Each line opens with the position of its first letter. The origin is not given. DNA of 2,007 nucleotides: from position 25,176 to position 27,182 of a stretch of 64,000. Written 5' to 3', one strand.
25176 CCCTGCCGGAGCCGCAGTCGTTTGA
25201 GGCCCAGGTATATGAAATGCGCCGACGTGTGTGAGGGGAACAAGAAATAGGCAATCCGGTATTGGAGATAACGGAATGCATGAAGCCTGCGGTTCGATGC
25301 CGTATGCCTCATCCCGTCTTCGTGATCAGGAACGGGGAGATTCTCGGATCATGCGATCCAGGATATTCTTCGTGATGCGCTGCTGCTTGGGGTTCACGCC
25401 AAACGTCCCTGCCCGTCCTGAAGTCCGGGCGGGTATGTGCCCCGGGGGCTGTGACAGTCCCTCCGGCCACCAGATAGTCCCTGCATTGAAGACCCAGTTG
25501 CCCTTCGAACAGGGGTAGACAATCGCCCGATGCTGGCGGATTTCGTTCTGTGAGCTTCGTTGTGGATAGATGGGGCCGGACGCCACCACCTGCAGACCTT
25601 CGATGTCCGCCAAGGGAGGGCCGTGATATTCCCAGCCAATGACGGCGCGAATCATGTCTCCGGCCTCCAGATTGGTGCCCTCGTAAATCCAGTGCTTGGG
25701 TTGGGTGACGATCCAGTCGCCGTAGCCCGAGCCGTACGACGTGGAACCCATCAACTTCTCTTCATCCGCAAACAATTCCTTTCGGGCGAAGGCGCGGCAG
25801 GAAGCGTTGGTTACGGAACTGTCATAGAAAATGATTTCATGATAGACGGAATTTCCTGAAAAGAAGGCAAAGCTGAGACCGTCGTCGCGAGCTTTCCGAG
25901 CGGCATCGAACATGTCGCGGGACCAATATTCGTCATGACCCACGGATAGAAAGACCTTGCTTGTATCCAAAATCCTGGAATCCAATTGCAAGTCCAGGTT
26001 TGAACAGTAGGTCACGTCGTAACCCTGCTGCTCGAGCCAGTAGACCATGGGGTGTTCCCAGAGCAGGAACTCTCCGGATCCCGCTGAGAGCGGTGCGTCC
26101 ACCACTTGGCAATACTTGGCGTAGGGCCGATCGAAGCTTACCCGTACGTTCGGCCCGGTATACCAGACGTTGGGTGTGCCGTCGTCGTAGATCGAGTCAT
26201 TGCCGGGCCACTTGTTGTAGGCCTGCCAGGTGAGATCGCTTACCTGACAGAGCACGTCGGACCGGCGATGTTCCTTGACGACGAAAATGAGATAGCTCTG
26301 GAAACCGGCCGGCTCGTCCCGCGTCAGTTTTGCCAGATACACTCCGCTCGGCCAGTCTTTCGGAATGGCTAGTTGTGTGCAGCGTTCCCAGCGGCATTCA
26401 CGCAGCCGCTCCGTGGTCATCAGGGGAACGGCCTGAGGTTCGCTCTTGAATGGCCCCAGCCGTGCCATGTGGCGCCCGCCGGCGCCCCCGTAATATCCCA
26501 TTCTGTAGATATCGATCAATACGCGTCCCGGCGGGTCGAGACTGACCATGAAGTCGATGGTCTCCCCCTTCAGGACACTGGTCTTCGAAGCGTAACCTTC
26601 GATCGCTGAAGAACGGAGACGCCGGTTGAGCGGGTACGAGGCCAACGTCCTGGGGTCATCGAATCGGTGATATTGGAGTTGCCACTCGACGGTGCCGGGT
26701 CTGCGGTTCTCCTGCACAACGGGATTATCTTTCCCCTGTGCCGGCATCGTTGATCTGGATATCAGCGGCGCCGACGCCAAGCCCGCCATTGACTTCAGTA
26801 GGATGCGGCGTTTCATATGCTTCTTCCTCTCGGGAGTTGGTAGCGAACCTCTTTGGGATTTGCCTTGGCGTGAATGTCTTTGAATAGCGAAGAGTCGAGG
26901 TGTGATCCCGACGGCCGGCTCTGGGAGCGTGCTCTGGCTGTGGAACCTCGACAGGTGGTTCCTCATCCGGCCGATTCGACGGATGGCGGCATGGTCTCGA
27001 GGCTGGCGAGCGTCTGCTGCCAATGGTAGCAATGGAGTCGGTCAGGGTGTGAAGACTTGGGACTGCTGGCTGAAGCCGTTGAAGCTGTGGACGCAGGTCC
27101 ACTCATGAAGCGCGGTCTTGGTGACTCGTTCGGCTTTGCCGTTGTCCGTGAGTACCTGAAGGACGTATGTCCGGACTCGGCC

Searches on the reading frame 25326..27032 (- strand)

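Call 62: search_protein_families(library=pfam, proteins=[window:25326-27032:-])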
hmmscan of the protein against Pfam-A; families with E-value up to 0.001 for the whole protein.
window:25326-27032:- (568 aa): 1 family
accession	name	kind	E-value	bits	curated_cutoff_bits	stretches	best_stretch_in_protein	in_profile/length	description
PF20254.3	DMFA2_C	-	9.2e-81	272.6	27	1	173-527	2-369/374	N,N-dimethylformamidase beta subunit-like, C-terminal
